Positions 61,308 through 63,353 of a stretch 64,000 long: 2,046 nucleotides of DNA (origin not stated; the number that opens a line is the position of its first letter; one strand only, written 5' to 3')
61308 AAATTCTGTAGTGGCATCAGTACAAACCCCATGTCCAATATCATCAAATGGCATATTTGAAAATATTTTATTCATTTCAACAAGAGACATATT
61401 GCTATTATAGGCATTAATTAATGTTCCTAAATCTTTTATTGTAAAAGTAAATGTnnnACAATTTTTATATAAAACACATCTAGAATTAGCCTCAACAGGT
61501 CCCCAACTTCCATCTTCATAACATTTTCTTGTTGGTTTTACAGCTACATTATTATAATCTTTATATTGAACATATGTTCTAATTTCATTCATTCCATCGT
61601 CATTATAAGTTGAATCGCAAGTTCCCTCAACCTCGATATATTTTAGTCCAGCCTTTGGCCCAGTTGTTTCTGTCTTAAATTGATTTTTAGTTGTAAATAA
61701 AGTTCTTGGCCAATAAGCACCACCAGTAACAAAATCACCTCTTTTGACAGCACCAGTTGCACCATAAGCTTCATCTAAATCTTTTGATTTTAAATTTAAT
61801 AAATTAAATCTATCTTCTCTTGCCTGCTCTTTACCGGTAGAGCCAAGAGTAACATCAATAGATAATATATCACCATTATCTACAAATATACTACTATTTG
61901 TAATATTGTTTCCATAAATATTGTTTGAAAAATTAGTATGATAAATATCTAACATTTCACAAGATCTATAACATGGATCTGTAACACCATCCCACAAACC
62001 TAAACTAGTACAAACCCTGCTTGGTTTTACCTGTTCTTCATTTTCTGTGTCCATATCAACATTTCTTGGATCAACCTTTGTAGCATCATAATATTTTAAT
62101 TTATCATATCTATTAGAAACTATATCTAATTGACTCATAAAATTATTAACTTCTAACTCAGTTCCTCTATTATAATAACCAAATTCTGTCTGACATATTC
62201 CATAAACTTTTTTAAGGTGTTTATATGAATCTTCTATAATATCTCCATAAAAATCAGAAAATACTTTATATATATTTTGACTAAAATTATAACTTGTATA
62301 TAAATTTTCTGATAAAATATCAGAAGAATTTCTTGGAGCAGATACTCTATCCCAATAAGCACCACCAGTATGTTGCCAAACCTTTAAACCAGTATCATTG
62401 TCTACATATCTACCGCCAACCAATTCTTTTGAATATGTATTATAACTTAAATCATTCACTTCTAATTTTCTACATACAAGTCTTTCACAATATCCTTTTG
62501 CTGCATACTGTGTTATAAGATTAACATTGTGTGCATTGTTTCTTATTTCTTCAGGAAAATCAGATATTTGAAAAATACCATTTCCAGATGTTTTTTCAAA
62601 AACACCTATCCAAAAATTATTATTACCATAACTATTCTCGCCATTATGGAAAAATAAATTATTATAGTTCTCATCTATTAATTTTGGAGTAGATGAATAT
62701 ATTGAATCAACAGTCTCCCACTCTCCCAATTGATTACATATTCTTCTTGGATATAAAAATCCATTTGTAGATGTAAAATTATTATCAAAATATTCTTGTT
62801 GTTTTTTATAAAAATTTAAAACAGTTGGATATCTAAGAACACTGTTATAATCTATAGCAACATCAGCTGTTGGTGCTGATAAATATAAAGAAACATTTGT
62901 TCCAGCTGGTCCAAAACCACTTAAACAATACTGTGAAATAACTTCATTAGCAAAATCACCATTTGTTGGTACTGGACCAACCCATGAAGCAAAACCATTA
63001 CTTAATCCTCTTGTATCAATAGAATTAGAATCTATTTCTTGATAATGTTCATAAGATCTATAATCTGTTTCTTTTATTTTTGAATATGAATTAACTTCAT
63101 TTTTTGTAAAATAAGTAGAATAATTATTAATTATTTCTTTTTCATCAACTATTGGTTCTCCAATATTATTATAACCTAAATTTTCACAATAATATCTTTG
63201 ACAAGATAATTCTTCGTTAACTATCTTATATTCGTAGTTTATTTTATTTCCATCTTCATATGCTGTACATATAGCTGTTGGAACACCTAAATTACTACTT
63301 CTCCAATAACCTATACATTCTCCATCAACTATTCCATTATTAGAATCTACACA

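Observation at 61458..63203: Three consecutive four-Cys modules ending in P-x-R-x-C-x3-G-x-W...C and joined by C-x3-5-C linkers (CCP/Sushi-like logic, but 2-4 times longer)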

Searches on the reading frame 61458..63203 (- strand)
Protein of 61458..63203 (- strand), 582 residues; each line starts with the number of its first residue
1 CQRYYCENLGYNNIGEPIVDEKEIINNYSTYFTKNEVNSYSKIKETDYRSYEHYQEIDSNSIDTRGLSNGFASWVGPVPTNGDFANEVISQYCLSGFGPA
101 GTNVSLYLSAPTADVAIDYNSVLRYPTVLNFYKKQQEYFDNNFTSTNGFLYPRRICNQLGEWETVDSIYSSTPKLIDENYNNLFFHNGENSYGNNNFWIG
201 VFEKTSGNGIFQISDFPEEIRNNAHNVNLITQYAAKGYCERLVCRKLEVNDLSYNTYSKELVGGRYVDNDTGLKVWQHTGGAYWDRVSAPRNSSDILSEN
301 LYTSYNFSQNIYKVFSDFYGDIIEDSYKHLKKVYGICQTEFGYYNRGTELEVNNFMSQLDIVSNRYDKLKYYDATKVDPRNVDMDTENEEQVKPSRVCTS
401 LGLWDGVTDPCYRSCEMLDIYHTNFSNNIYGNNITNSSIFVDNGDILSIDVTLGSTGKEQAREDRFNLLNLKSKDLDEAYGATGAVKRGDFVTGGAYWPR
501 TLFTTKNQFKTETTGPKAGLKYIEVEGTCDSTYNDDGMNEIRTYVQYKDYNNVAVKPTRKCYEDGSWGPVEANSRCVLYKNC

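Call 4: search_protein_families(library=pfam, proteins=[window:61458-63203:-], max_evalue=10)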
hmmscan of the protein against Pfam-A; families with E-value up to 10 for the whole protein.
window:61458-63203:- (582 aa): 2 families
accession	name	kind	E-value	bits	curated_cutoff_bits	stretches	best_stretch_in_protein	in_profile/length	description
PF02793.27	HRM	-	0.033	15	26.2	1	555-577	39-64/66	Hormone receptor domain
PF25599.1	Ephrin_CRD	-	0.28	11.7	27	0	555-570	38-53/59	Ephrin cysteine rich domain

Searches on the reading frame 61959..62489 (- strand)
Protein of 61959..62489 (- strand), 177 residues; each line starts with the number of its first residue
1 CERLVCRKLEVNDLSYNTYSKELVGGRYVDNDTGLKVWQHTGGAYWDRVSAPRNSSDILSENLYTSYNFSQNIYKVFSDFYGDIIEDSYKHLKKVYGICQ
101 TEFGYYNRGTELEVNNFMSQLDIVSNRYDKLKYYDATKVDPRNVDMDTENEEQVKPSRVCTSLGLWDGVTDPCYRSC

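Call 24: search_solved_structures(query=A3, max_evalue=10, show_alignments=3)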
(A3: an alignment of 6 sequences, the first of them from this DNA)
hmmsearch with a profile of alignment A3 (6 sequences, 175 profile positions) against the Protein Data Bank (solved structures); distinct sequences matched with E-value up to 10: 2.
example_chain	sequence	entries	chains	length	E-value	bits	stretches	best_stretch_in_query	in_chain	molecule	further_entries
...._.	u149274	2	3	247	0.24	15.3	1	25-103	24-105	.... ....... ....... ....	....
1afi_A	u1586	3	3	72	0.49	14.3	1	89-133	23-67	MERP | MERCURIC TRANSPORT PROTEIN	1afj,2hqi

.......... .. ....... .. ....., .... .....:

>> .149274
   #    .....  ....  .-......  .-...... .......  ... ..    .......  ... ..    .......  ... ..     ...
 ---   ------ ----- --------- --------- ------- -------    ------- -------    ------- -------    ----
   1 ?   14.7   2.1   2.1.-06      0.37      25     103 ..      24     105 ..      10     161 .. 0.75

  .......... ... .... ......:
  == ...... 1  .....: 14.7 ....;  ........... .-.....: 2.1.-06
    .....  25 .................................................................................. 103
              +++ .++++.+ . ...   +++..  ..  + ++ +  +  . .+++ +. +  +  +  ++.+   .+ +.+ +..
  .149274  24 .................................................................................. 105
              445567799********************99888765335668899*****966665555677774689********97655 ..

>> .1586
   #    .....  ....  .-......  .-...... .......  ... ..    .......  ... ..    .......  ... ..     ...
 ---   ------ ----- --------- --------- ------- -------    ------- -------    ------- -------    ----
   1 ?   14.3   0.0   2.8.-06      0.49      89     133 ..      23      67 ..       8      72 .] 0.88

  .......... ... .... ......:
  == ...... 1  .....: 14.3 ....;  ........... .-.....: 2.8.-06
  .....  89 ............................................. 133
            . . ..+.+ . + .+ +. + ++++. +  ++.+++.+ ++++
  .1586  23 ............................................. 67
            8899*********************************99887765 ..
